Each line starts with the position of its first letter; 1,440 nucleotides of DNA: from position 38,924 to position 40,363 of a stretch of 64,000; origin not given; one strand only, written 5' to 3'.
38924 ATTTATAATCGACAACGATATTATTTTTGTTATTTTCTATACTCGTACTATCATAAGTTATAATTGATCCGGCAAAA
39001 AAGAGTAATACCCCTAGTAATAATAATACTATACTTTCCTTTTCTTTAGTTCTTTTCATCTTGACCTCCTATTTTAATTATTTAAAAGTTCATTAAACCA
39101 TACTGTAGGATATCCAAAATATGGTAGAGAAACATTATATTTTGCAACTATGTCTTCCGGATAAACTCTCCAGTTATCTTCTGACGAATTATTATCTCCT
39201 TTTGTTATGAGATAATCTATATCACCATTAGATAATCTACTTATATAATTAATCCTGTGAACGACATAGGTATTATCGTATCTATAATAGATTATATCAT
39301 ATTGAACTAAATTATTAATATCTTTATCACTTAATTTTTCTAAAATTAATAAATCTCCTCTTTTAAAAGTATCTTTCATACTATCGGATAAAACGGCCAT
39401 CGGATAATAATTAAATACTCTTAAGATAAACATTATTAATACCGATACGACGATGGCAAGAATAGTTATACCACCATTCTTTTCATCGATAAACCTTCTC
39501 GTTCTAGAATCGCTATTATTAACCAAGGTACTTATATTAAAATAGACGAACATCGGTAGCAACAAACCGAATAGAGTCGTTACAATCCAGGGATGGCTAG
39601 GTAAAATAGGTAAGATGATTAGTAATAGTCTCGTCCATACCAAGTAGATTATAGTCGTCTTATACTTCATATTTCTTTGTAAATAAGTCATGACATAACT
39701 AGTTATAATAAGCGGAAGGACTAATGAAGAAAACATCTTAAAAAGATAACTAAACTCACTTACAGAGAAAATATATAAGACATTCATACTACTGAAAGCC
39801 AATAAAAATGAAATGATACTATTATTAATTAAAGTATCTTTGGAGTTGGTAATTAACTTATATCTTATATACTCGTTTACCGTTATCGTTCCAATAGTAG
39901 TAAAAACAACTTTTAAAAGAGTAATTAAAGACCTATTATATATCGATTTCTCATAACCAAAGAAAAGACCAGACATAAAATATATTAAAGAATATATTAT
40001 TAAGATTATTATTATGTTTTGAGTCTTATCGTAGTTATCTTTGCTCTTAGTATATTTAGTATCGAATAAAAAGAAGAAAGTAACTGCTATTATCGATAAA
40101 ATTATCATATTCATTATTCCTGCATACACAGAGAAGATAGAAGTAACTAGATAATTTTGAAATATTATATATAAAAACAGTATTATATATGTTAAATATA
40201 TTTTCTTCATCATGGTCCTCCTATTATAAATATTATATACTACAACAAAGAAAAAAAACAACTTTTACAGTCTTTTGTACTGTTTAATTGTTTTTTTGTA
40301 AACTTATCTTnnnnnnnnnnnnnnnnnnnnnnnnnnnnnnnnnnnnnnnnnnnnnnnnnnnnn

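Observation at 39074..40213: SipW-type signal peptidase fused to a Cys-free 8-TM domain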

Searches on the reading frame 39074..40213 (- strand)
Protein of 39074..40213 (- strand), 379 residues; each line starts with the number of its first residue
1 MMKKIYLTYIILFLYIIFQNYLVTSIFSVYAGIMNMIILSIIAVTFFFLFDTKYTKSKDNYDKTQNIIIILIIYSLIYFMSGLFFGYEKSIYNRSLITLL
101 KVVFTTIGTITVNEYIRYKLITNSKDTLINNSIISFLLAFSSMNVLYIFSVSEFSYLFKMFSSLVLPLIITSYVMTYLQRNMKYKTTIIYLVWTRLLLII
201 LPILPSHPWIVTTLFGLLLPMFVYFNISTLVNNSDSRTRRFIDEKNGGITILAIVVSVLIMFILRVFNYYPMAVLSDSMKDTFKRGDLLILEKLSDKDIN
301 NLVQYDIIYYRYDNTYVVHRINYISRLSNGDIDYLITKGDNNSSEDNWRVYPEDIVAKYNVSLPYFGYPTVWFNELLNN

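Call 3: search_protein_families(library=pfam, proteins=[window:39074-40213:-], max_evalue=0.1)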
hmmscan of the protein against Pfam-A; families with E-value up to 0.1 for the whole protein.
window:39074-40213:- (379 aa): 2 families
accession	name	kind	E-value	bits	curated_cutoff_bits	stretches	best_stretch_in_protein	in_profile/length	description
PF10502.14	Peptidase_S26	-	1.3e-07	32.2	22.9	1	251-326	5-76/168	Signal peptidase, peptidase S26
PF20176.3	DUF6541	-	0.029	13.1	29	1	164-265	244-338/646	Family of unknown function (DUF6541)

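Call 4: search_protein_families(library=ncbifam, proteins=[window:39074-40213:-], max_evalue=0.1)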
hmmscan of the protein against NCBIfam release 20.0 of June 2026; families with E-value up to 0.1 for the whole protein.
window:39074-40213:- (379 aa): 5 families
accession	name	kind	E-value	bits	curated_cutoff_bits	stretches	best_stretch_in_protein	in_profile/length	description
TIGR02228.1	sigpep_I_arch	equivalog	4.6e-19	68.8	51.85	1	250-372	13-132/158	signal peptidase I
NF046067.1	SigPepSipWBacil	equivalog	1.1e-15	57.8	190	1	266-368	35-135/189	signal peptidase I SipW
TIGR02227.1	sigpep_I_bact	equivalog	4.4e-09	36.4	47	1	251-321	2-74/162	signal peptidase I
NF008114.0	PRK10861.1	equivalog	0.0002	20.8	277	1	234-295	46-108/324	signal peptidase I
TIGR04450.1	Gpos_C8_like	subfamily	0.054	13.1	27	0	296-347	128-178/240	putative immunity/bacteriocin fusion bifunctional protein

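Call 5: find_homologous_proteins(query=window:39074-40213:-, max_evalue=0.001)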
Query window:39074-40213:- (379 aa): 354 proteins with E <= 0.001 among 7337 candidates; the best 120 are listed.
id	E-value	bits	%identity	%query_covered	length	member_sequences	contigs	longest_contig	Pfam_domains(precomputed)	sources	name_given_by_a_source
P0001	2.4e-233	792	100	100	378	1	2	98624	PF10502.15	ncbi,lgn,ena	-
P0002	9.0e-182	622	77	100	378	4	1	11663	PF10502.15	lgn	-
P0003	3.1e-95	338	47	99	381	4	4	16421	PF10502.15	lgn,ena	-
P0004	4.0e-95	337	47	99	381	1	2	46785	PF10502.15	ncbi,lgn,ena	-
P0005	1.2e-94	336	46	99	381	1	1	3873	PF10502.15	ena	-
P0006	7.3e-94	333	45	100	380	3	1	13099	PF10502.15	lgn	-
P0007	7.7e-94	333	45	100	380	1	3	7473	PF10502.15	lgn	-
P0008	1.4e-93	332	46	99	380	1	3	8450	PF10502.15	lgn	-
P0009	1.4e-92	329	45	100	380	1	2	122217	PF10502.15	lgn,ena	-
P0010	8.9e-80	287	42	95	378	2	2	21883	PF10502.15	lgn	-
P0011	2.5e-78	282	41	95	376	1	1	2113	PF10502.15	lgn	-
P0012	3.2e-78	282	43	89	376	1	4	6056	PF10502.15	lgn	-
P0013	2.6e-75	272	42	99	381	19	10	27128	PF10502.15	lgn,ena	-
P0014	2.3e-74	269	41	99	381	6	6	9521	PF10502.15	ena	-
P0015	2.0e-68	249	39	99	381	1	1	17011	PF10502.15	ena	-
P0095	5.0e-37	146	30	99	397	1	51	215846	PF00717.29,PF10502.15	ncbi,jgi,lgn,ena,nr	ncbi:MAG: signal peptidase I [Bacilli bacterium]|nr:signal peptidase I [Bacilli bacterium]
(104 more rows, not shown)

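Call 11: find_encoding_contigs(protein=P0001, flank=8000, max_places=3)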
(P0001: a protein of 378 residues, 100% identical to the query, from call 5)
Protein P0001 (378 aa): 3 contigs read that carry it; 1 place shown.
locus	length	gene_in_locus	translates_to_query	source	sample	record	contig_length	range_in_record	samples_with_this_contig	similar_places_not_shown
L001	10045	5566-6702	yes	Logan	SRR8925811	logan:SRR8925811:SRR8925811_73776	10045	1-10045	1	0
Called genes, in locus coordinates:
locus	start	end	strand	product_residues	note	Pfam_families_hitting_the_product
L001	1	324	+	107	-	?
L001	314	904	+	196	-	PF03193:RsgA_GTPase (weak), PF01926:MMR_HSR1, PF02421:FeoB_N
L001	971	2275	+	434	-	PF00025:Arf (faint), PF00071:Ras (faint), PF01926:MMR_HSR1, PF02421:FeoB_N, PF00009:GTP_EFTU, PF01926:MMR_HSR1, PF02421:FeoB_N, PF14714:KH_dom-like, +5 more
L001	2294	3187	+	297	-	-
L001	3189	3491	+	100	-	-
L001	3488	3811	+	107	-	-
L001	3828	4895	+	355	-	-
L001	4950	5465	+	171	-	-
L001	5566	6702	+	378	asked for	PF10502:Peptidase_S26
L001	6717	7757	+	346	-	PF17231:DUF5305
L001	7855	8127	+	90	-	PF00216:Bac_DNA_binding, PF18291:HU-HIG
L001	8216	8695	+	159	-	PF13328:HD_4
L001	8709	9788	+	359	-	PF01743:PolyA_pol, PF12627:PolyA_pol_RNAbd, PF13735:tRNA_NucTran2_2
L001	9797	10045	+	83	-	?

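Call 12: find_encoding_contigs(protein=P0095, flank=8000, max_places=3)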
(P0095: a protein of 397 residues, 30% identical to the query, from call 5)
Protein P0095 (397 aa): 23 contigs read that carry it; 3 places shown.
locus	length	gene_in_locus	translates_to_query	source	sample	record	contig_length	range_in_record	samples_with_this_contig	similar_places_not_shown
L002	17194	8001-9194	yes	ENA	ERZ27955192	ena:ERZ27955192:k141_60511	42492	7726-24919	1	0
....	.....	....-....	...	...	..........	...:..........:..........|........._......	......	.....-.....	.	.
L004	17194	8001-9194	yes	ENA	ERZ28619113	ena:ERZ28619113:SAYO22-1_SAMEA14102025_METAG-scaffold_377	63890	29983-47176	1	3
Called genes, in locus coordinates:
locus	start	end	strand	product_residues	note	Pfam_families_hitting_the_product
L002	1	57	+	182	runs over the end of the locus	PF02525:Flavodoxin_2, PF03358:FMN_red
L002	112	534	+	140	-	-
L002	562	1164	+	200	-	PF00583:Acetyltransf_1, PF13508:Acetyltransf_7 (weak)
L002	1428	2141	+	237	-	PF00106:adh_short, PF08659:KR, PF13561:adh_short_C2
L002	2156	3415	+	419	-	PF06838:Met_gamma_lyase, PF01053:Cys_Met_Meta_PP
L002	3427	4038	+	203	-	-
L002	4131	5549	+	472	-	PF16403:Bact_surface_Ig-like, PF01522:Polysacc_deac_1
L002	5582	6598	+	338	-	PF01183:Glyco_hydro_25, PF01476:LysM, PF23473:LysM3_LYK4_5 (faint), PF23577:LysM_RLK (faint), PF01476:LysM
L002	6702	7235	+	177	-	-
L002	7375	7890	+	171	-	-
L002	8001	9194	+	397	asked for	PF10502:Peptidase_S26 (weak), PF00717:Peptidase_S24 (faint)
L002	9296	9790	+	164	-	-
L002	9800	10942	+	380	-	PF17231:DUF5305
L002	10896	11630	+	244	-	PF09997:DUF2238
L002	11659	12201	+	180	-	PF13508:Acetyltransf_7 (weak)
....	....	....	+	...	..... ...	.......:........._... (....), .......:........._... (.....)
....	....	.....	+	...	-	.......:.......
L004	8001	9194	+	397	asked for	PF10502:Peptidase_S26 (weak), PF00717:Peptidase_S24 (faint)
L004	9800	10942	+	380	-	PF17231:DUF5305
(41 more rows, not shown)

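Call 16: predict_structure(alignment_id=A1)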
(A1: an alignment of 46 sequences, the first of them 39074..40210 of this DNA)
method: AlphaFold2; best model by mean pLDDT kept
length: 378 residues; sequences in the alignment: 46
mean_pLDDT: 87.4   pTM: 0.72
mean pLDDT of the five models: 87.4, 86.7, 86.2, 85.3, 85.3
residues with pLDDT >= 90: 203; 70-90: 154; 50-70: 21; < 50: 0
segments of 3 or more residues with pLDDT < 50: none
pLDDT, mean of each block of 10 residues (from residue 1): 87 89 79 90 92 76 93 94 90 85 94 94 90 94 82 83 92 94 93 92 89 90 87 62 59 75 83 89 93 91 95 91 91 92 92 94 89 76
secondary structure, 60 per line:
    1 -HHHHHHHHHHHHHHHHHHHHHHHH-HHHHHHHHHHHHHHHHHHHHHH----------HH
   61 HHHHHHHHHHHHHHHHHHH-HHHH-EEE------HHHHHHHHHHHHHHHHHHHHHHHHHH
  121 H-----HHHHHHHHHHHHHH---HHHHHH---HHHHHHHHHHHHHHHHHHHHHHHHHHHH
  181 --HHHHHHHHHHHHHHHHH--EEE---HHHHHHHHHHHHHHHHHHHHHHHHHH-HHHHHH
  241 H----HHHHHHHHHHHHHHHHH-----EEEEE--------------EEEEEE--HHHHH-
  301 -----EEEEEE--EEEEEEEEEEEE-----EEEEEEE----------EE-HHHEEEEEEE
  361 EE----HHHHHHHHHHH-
elements in order: H2-25 H27-48 H59-79 H81-84 E86-88 H95-121 H127-140 H144-149 H153-180 H183-199 E202-204 H208-233 H235-241 H246-262 E268-272 E287-292 H295-299 E306-311 E314-325 E331-337 E354-362 H367-377

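Call 24: fold_search(model_id=the predicted structure, library=pdb)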
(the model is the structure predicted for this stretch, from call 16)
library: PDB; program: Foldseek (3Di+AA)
matches with E <= 10: 180; with E <= 0.001: 0
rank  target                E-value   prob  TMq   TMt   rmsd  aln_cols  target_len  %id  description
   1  4n31_A                4.6e-03  1.00  0.21  0.55   5.7       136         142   15  Structure and activity of Streptococcus pyogenes SipA: a signal peptidase homologue essential for pilus polymerisation (released 2014-08-20)
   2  6u0o_A                4.2e-02  1.00  0.39  0.53   5.9       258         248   13  Crystal structure of a peptidoglycan release complex, SagB-SpdC, in lipidic cubic phase (released 2020-09-23)
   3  4cad_L                5.4e-02  0.98  0.34  0.46   7.7       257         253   11  Mechanism of farnesylated CAAX protein processing by the integral membrane protease Rce1 (released 2013-11-27)
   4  4cad_I                6.5e-02  0.97  0.35  0.46   7.2       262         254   12  Mechanism of farnesylated CAAX protein processing by the integral membrane protease Rce1 (released 2013-11-27)
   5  2elb                  1.1e-01  0.08  0.10  0.10  32.2       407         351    7  Crystal Structure of the BAR-PH domain of human APPL1 (released 2007-05-29)
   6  3s04_B                1.4e-01  1.00  0.20  0.32  12.7       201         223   12  Crystal structure of Escherichia coli type I signal peptidase in complex with an Arylomycin Lipoglycopeptide Antibioti (released 2011-10-05)
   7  4cad_C                2.6e-01  0.80  0.31  0.42   7.9       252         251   16  Mechanism of farnesylated CAAX protein processing by the integral membrane protease Rce1 (released 2013-11-27)
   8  4cad_F                2.9e-01  0.75  0.30  0.41   8.2       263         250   14  Mechanism of farnesylated CAAX protein processing by the integral membrane protease Rce1 (released 2013-11-27)
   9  4h8s_A                3.4e-01  0.06  0.10  0.10  30.7       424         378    8  Crystal structure of human APPL2BARPH domain (released 2012-10-17)
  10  2ro0_MODEL_1_A        4.1e-01  0.91  0.14  0.46   4.8        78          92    9  Solution structure of the knotted tudor domain of the yeast histone acetyltransferase, Esa1 (released 2008-04-29)
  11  9mdk                  4.1e-01  0.60  0.14  0.12  14.1       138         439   10  Crystal Structure of E64-inhibited C0362 (TDE_0362 [TDE0362] resi 205-647) (released 2025-02-12)
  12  5h3d_B                4.5e-01  0.05  0.10  0.10  38.0       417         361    8  Helical structure of membrane tubules decorated by ACAP1 (BARPH doamin) protein by cryo-electron microscopy and MD sim (released 2019-01-16)
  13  3ljb_B                4.7e-01  0.08  0.09  0.15  21.8       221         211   11  Structural basis of oligomerisation in the MxA stalk (released 2010-05-05)
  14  5c5b_C                6.3e-01  0.04  0.10  0.10  35.1       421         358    9  Crystal Structure of Human APPL BAR-PH Heterodimer (released 2016-06-22)
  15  2avw_A                6.6e-01  0.51  0.11  0.14  11.6        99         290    8  Crystal structure of monoclinic form of streptococcus Mac-1 (released 2006-02-28)
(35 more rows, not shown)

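Call 25: search_protein_families(library=pfam, alignment_id=A1, max_evalue=10)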
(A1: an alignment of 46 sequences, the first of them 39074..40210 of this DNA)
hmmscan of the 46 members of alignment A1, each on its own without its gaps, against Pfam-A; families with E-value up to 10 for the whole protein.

A. member 1, window:39074-40210:- (378 aa): 3 families
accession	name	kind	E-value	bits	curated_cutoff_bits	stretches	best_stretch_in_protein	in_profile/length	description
PF10502.14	Peptidase_S26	-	1.3e-07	32.2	22.9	1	250-325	5-76/168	Signal peptidase, peptidase S26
PF20176.3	DUF6541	-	0.029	13.1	29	1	163-264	244-338/646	Family of unknown function (DUF6541)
PF00717.28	Peptidase_S24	-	0.13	12.5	23.3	1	268-320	35-82/116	Peptidase S24-like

B. families by the number of members that match (of 46 scanned): 41 families (the first 25 are shown)
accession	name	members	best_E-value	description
PF10502.14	Peptidase_S26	46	1.6e-09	Signal peptidase, peptidase S26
PF00717.28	Peptidase_S24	43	1.1e-06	Peptidase S24-like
PF04080.19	Per1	4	0.064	Per1-like family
PF12671.13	Amidase_6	4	0.1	Putative amidase domain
PF15875.10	DUF4731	4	0.11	Domain of unknown function (DUF4731)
PF20479.3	TMEM128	3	0.58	TMEM128 protein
PF09843.14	DUF2070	3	2.1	Predicted membrane protein (DUF2070)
PF11431.13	Transport_MerF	2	0.0026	Membrane transport protein MerF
PF20176.3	DUF6541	2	0.016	Family of unknown function (DUF6541)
PF15145.11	DUF4577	2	0.07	Domain of unknown function (DUF4577)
PF01529.25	DHHC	2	0.071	DHHC palmitoyltransferase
PF13664.11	DUF4149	2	0.076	Domain of unknown function (DUF4149)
PF10101.14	DUF2339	2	0.17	Predicted membrane protein (DUF2339)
PF14015.11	DUF4231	2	0.54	Protein of unknown function (DUF4231)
PF00060.32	Lig_chan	2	2.2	Ligand-gated ion channel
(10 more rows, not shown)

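Call 26: search_solved_structures(query=A1, max_evalue=10)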
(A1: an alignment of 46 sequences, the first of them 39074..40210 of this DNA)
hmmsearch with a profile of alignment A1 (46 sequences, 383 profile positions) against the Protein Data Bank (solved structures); distinct sequences matched with E-value up to 10: 12.
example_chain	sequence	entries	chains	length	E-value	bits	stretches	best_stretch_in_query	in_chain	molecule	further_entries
7p2p_A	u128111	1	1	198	3.8e-19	72.1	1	253-379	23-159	Signal peptidase complex catalytic subunit SEC11A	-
7p2q_A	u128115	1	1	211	4e-19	72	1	253-379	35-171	Signal peptidase complex catalytic subunit SEC11C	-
9rjb_A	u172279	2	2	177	3.3e-18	69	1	253-379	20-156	Signal peptidase complex catalytic subunit SEC11A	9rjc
1t7d_A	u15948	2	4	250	0.0023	20.2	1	269-314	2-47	SIGNAL PEPTIDASE I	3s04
1kn9_A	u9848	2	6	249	0.0029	19.8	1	270-314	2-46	Signal peptidase I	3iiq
1b12_A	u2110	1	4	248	0.0051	19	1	271-314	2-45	SIGNAL PEPTIDASE I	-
6b88_A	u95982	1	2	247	0.0079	18.4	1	273-314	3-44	Signal peptidase I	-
4nv4_A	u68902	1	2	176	0.079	15.1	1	278-321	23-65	Signal peptidase I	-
9nlo_A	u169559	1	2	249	0.16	14.1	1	270-314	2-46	Signal peptidase I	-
9llg_M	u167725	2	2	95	0.17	14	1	213-273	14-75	De novo designed negative allosteric GPCR exoframe modulator targeting TM5/6/7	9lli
6alk_A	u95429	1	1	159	0.69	12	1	336-365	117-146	Fag s 1 pollen allergen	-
4n31_A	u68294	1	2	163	1.4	11.1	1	279-330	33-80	SipA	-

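Call 36: find_related_loci(query=A4, collection=genome_contigs, flank=6000)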
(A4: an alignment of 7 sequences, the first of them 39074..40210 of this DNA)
Query A4 (378 aa) in genome_contigs; peptide patterns used: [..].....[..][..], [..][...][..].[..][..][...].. (x = any residue, [..] = any of these).
335 stretches matched a pattern; 7 encode a relative of the query (tblastn E <= 1e-3); 7 distinct loci.
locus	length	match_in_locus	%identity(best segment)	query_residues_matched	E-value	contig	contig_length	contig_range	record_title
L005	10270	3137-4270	47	2-378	1e-87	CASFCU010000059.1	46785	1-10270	uncultured bacterium isolate CO.B37.metabat-bins.121 genome assembly, contig: CO.B37.metabat-bins.121.fa_k141_13473913,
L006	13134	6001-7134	42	2-378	1e-70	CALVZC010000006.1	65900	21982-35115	MAG: uncultured Bacilli bacterium isolate BRZ_FK__bin67 genome assembly, contig: BRZ_FK__NODE_557_length_65900_cov_46.75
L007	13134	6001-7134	41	2-378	1e-62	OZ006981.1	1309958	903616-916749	MAG: uncultured Bacilli bacterium isolate pooled_contig_21585_metaflye_circ MAG genome assembly, chromosome: 1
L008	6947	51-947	42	80-378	1e-55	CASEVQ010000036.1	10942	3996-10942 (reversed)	uncultured bacterium isolate B51_L2_308308_idba_bin.104 genome assembly, contig: B51_L2_308308_idba_bin.104.fa_scaffold_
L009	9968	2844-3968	36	2-377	3e-51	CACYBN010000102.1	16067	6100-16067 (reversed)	MAG: uncultured Erysipelotrichaceae bacterium isolate RUG11788 genome assembly, contig: RUG11788_asm_102, whole genome s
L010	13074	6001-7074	30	1-376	7e-34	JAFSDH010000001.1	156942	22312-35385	MAG: Bacilli bacterium isolate RGIG3038 Goat_Rectum-4__c101, whole genome shotgun sequence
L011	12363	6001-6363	34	250-367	1e-13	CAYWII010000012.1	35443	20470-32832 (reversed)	MAG TPA_asm: uncultured Candidatus Bathyarchaeia archaeon isolate binchicken_co274_118 genome assembly, contig: NODE_307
